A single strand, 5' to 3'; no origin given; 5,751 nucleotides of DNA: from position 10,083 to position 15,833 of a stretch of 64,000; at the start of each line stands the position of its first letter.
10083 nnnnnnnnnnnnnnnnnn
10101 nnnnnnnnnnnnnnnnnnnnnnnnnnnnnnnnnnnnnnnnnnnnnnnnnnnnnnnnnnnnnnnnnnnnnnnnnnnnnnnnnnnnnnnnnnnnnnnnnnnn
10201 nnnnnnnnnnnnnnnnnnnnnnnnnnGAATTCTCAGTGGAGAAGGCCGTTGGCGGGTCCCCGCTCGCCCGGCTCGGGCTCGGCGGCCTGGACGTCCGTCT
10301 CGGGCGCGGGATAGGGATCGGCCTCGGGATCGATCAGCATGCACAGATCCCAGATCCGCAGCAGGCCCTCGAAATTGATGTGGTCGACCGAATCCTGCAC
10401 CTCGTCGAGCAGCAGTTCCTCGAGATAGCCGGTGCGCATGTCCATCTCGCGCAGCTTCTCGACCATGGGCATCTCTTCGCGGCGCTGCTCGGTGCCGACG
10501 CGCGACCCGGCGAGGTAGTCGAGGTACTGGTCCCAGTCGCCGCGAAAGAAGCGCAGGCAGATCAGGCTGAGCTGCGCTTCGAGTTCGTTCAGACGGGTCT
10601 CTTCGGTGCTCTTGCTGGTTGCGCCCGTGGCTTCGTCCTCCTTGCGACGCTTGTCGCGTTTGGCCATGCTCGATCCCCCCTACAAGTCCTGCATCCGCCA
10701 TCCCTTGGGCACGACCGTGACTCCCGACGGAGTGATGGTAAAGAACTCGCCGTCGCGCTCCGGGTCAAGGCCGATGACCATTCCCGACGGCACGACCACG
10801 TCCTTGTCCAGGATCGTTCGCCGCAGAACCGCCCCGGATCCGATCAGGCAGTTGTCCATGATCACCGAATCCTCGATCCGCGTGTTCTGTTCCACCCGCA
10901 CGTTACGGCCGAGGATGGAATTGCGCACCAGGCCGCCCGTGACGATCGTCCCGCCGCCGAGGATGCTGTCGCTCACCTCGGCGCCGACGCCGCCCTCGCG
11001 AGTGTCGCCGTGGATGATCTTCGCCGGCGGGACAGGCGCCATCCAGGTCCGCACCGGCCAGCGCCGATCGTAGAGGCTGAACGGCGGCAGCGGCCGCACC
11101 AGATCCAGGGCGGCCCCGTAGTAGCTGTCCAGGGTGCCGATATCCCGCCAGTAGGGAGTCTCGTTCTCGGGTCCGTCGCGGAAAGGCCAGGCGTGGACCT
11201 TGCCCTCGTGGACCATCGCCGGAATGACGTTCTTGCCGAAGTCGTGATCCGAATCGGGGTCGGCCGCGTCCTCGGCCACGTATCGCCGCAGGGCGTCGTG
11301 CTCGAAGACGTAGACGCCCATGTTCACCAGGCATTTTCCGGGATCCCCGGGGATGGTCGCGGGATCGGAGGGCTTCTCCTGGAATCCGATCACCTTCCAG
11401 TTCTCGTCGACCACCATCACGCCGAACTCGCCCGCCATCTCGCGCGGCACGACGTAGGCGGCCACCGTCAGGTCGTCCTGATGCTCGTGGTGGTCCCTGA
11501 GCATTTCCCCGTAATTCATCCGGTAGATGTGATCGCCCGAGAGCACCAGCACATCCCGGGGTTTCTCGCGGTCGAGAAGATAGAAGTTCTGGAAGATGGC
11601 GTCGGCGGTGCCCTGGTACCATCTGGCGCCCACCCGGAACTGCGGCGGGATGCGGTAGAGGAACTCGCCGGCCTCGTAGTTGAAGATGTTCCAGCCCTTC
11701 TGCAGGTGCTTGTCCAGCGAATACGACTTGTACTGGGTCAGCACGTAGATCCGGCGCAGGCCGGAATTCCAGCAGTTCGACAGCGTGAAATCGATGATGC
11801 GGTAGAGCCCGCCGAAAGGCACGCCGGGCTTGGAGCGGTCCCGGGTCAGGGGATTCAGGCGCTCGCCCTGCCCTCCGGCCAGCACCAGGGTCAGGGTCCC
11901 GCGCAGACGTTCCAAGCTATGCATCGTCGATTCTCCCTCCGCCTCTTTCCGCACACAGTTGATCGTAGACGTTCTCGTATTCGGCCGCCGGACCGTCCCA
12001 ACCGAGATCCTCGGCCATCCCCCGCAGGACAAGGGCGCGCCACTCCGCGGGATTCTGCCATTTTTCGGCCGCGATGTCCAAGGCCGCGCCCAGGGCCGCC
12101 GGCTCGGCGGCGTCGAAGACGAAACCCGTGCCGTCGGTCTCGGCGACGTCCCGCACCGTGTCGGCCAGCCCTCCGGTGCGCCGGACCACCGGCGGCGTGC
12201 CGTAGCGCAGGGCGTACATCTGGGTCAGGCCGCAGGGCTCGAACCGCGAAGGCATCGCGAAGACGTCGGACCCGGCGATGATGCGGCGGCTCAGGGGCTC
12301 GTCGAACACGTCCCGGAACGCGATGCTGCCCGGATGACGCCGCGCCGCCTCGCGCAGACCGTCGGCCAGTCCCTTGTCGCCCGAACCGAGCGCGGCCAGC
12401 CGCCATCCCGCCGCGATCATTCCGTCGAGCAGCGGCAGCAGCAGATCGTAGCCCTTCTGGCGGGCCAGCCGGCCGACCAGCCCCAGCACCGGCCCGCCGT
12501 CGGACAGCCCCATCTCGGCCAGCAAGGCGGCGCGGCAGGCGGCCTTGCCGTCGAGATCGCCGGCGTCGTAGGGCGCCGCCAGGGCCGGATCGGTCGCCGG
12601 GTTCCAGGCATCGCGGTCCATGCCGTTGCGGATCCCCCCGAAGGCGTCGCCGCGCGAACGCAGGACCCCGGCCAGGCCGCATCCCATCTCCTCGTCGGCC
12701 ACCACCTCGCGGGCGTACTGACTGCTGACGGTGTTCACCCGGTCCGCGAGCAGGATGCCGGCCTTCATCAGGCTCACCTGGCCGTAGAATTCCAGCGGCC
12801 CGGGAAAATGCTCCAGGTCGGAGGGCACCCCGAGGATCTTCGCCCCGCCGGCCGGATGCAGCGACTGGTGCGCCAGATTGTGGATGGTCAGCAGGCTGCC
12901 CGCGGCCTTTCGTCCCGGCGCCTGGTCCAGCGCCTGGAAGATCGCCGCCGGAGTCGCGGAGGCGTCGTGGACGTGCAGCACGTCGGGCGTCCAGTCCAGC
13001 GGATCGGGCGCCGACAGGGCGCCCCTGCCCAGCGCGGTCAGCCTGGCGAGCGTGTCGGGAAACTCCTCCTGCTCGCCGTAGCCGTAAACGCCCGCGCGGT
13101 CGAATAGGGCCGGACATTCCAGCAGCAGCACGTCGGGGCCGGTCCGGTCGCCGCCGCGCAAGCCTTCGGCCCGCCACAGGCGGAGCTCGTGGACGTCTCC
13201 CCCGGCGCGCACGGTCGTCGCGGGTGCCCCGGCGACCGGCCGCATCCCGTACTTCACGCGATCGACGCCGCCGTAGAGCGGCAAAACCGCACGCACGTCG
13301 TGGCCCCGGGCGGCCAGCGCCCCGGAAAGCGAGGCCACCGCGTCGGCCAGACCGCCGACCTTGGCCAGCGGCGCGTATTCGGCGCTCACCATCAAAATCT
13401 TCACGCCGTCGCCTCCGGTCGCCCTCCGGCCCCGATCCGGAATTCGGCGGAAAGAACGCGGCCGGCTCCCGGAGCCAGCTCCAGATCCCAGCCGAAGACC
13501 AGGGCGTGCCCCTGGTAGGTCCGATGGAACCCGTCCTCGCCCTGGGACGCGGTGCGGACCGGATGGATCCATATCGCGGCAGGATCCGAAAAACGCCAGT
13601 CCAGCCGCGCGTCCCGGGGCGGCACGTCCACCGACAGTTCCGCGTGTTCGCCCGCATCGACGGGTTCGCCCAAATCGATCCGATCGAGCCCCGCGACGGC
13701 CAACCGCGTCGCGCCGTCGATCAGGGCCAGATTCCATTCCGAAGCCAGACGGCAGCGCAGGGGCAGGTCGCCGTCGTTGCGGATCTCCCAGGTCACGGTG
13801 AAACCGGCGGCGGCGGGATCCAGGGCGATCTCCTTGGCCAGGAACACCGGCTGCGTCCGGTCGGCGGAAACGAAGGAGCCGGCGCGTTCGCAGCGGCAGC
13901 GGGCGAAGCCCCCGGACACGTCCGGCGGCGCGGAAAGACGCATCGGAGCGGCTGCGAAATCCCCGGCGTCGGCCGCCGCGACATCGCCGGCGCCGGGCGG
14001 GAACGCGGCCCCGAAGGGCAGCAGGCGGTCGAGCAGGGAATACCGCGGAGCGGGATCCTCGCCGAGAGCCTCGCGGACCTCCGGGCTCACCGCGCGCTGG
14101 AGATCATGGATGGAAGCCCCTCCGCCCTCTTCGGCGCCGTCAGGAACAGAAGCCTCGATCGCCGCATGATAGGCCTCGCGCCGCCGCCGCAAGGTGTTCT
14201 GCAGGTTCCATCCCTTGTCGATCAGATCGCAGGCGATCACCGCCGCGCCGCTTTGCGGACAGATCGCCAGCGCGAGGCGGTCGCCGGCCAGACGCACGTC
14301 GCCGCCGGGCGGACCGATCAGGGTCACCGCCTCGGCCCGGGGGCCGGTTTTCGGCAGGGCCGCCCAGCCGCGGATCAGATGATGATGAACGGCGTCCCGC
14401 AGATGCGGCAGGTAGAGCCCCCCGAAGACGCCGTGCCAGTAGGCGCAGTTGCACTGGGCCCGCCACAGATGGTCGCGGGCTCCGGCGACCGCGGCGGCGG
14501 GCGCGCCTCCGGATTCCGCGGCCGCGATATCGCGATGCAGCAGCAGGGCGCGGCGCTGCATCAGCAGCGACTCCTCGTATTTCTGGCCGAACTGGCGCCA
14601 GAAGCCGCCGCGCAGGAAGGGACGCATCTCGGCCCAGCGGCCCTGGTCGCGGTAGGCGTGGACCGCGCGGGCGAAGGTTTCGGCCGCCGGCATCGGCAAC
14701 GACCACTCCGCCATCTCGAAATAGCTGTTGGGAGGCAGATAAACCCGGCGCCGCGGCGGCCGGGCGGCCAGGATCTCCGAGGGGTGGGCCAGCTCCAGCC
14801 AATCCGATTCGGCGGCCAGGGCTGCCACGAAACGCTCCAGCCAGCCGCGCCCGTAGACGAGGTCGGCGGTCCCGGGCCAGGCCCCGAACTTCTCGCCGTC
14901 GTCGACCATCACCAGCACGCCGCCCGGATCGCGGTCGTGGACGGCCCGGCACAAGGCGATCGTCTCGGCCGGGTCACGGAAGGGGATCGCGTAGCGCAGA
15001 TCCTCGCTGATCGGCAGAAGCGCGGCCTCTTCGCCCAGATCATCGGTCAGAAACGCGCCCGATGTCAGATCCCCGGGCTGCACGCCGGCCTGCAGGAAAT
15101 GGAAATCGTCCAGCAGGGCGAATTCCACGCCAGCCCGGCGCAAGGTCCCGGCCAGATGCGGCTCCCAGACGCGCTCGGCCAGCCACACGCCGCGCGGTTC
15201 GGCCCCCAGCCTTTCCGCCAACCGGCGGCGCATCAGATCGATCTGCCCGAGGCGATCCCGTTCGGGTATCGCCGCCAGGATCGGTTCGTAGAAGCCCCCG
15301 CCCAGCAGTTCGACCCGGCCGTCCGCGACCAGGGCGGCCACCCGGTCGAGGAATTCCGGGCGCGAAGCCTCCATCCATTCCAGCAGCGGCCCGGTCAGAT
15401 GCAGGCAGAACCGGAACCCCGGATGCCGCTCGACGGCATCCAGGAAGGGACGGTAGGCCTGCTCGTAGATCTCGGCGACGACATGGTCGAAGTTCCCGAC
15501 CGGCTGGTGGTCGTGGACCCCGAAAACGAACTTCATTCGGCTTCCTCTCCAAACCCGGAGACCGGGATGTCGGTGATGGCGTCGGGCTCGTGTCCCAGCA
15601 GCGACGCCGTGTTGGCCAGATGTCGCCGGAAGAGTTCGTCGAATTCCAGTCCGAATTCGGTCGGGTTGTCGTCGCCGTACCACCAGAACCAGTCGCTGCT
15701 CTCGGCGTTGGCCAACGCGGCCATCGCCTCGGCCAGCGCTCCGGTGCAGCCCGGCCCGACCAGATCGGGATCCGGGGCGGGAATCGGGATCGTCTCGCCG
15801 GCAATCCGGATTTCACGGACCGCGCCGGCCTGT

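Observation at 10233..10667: Small acidic protein of unknown function co-transcribed as the last gene of the glycogen operon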

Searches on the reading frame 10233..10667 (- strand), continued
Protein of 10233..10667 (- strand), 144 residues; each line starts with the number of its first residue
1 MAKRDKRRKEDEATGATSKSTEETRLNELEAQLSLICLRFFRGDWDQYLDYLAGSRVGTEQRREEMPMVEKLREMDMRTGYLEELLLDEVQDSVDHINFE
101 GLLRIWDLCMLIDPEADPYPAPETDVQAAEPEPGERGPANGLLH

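Call 72: fold_search(model_id=the predicted structure, library=viral)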
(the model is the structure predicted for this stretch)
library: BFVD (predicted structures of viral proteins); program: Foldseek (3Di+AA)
matches with E <= 10: 73; with E <= 0.001: 0
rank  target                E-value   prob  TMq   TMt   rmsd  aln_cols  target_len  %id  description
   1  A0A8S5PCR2            4.1e-01  0.13  0.21  0.10  24.8       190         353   13  Uncharacterized protein [Myoviridae sp. ctBrv3]
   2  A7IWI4                1.2e+00  0.06  0.16  0.17  20.6       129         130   13  Uncharacterized protein b309L [Paramecium bursaria Chlorella virus NY2A]
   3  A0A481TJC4            1.5e+00  0.06  0.19  0.18  25.3       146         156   15  RS1_2 [Human herpesvirus 2]
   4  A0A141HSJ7            1.6e+00  0.12  0.22  0.33  11.8        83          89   19  (no name in the UniProt tables at hand)
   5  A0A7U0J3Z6            1.7e+00  0.08  0.20  0.27  15.4       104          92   14  (no name in the UniProt tables at hand)
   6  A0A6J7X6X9            1.7e+00  0.08  0.22  0.21  15.0       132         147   17  Uncharacterized protein [uncultured Caudovirales phage]
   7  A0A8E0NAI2            1.7e+00  0.07  0.22  0.04  21.2       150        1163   13  RNA-directed RNA polymerase [Sheep associated noda-like virus]
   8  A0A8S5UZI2            1.8e+00  0.07  0.19  0.23  15.9       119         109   17  Encapsulin [Siphoviridae sp. ctJT77]
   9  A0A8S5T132            2.2e+00  0.06  0.23  0.07  16.2       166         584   14  Uncharacterized protein [Myoviridae sp. ctWb16]
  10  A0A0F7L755            2.4e+00  0.11  0.32  0.30  14.4       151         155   12  Uncharacterized protein [uncultured marine virus]
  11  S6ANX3                2.9e+00  0.13  0.25  0.44  11.1        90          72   11  Uncharacterized protein [Bacillus phage phiNIT1]
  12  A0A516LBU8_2          2.9e+00  0.04  0.21  0.04  20.0       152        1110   12  (no name in the UniProt tables at hand)
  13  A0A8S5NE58            3.1e+00  0.07  0.23  0.13  23.0       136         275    8  Uncharacterized protein [Siphoviridae sp. ctHEr2]
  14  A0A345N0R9            3.3e+00  0.10  0.29  0.12  10.4        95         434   14  (no name in the UniProt tables at hand)
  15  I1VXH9                3.8e+00  0.03  0.17  0.13  22.9       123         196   15  (no name in the UniProt tables at hand)
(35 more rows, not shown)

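Call 74: list_cluster_members(proteins=[P0001, P0002, P0004, P0011])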
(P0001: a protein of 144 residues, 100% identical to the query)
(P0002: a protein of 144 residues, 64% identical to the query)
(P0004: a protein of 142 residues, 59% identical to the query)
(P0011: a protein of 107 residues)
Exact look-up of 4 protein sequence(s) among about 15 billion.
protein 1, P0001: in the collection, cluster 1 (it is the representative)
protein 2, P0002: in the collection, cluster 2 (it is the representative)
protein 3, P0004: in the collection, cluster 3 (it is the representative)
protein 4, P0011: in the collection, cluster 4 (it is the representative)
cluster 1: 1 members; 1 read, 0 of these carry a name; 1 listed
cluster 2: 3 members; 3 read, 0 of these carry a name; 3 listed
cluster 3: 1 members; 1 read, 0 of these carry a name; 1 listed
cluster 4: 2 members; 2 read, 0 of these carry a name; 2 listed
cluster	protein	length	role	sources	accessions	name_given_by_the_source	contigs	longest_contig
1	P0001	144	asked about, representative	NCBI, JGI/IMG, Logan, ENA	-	-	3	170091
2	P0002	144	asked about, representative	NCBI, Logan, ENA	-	-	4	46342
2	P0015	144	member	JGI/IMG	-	-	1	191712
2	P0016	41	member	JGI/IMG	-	-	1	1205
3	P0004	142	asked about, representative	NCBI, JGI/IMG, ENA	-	-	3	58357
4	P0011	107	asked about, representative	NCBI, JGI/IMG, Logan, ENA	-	-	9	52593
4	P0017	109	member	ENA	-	-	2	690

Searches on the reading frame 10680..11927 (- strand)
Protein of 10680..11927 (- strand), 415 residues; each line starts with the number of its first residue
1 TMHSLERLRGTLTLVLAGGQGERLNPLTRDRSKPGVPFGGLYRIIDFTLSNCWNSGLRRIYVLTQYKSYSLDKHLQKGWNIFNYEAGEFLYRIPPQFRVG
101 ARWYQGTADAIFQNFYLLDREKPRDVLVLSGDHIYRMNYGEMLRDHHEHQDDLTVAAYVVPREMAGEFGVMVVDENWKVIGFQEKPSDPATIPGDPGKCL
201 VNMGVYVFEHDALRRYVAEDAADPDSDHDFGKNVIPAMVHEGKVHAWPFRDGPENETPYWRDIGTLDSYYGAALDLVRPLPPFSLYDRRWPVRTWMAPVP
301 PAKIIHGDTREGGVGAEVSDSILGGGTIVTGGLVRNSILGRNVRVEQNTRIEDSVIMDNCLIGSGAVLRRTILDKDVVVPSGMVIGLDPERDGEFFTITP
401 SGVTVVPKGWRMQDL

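Call 5: search_protein_families(library=pfam, proteins=[window:10680-11927:-], max_evalue=0.1)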
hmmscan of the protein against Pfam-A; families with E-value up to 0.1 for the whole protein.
window:10680-11927:- (415 aa): 7 families
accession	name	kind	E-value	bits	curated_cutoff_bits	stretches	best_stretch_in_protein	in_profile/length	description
PF00483.29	NTP_transferase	-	2e-58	198.3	21.2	1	13-275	2-241/245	Nucleotidyl transferase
PF24894.1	Hexapep_GlmU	-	1.5e-31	109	23.3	1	300-406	1-104/104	GlmU-like, C-terminal hexapeptide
PF25084.1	LbH_EIF2B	-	2.7e-10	40.6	54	1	320-385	21-87/105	EIF2B subunit epsilon LbH domain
PF25247.1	LbH_GLGC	-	9.2e-09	35.8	27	1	316-358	11-53/135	GLGC left-handed parallel beta-helix domain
PF00132.30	Hexapep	-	3.8e-05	23.6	27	1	336-369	1-35/36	Bacterial transferase hexapeptide (six repeats)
PF07959.18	Fucose_pyrophosphorylase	-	0.00013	21.5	34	1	331-385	284-341/418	Fucose pyrophosphorylase domain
PF12804.13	NTP_transf_3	-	0.00062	20.4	27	1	14-158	2-123/160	MobA-like NTP transferase domain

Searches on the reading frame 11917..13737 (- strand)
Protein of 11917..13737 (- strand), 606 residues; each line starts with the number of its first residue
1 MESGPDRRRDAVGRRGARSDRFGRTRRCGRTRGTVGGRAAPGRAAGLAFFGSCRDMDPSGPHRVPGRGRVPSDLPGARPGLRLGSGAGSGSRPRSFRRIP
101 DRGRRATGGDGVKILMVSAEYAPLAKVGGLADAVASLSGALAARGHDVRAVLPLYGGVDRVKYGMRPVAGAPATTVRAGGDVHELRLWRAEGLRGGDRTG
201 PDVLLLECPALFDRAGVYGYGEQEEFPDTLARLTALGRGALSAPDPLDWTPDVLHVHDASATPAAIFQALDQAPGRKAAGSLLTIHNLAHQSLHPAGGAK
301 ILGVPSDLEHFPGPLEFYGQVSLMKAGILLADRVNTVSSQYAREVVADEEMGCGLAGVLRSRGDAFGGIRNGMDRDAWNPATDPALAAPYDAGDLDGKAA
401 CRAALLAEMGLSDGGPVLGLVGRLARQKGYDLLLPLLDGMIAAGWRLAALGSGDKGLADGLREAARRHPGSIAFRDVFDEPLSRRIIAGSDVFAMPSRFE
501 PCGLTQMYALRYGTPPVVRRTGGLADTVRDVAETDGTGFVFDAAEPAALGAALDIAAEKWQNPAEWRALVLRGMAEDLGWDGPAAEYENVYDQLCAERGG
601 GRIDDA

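Call 5: search_protein_families(library=pfam, proteins=[window:11917-13737:-], max_evalue=0.1)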
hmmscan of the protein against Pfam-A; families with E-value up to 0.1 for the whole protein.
window:11917-13737:- (606 aa): 7 families
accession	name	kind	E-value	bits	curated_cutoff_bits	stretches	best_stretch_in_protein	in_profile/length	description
PF08323.17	Glyco_transf_5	-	1.8e-57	195.3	22.7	1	113-360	1-238/239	Starch synthase catalytic domain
PF13692.12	Glyco_trans_1_4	-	9.1e-14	52.4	27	1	416-553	2-136/142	Glycosyl transferases group 1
PF00534.26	Glycos_transf_1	-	7.1e-13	48.9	26.4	1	411-566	11-165/172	Glycosyl transferases group 1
PF13439.12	Glyco_transf_4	-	2.7e-06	27.9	28.5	2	249-346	71-149/170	Glycosyltransferase Family 4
PF20706.3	GT4-conflict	-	6.4e-06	25.8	26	1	447-547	235-340/385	Family 4 Glycosyltransferase in conflict systems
PF13579.12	Glyco_trans_4_4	-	0.0014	19.4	29.7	1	128-346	1-143/158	Glycosyl transferase 4-like domain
PF11848.13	DUF3368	-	0.019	15.3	27.3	1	417-448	4-35/46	Domain of unknown function (DUF3368)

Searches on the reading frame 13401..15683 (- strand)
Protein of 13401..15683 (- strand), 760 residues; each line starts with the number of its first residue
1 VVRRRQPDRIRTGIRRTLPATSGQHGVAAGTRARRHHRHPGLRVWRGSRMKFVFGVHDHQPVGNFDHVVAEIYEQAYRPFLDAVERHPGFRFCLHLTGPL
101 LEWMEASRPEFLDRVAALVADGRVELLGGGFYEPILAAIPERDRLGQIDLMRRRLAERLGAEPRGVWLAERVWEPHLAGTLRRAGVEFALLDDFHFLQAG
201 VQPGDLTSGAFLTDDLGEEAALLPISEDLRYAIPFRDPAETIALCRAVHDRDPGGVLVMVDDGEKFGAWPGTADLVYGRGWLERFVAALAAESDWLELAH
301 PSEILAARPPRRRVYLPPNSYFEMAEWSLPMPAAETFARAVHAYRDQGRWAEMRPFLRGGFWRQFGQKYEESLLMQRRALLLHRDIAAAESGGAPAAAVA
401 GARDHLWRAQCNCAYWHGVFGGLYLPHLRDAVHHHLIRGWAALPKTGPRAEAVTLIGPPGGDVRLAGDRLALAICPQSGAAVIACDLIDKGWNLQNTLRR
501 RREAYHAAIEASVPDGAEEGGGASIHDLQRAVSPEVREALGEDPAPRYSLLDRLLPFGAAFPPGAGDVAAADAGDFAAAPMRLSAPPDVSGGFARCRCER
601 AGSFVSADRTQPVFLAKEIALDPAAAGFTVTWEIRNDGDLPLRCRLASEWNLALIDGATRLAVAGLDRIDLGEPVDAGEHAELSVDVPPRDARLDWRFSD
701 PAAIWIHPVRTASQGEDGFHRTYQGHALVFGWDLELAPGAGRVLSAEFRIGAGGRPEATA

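Call 5: search_protein_families(library=pfam, proteins=[window:13401-15683:-], max_evalue=0.1)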
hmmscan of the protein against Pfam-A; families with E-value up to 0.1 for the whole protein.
window:13401-15683:- (760 aa): 4 families
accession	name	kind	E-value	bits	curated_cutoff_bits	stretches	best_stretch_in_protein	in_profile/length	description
PF03065.20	Glyco_hydro_57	-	6.8e-41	140.9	21.2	1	65-317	40-291/291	Glycosyl hydrolase family 57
PF09095.17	AmyA-gluTrfs_C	-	4.9e-37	128.5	22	1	463-736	10-274/284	Alpha-amylase/4-alpha-glucanotransferase, C-terminal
PF09094.16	AmyA-A_glucT_m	-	3.3e-25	88.7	27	1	360-438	1-75/80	Alpha-amylase/4-alpha-glucanotransferase, middle domain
PF01074.27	Glyco_hydro_38N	-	6.3e-07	29.5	25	1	74-168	26-119/270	Glycosyl hydrolases family 38 N-terminal domain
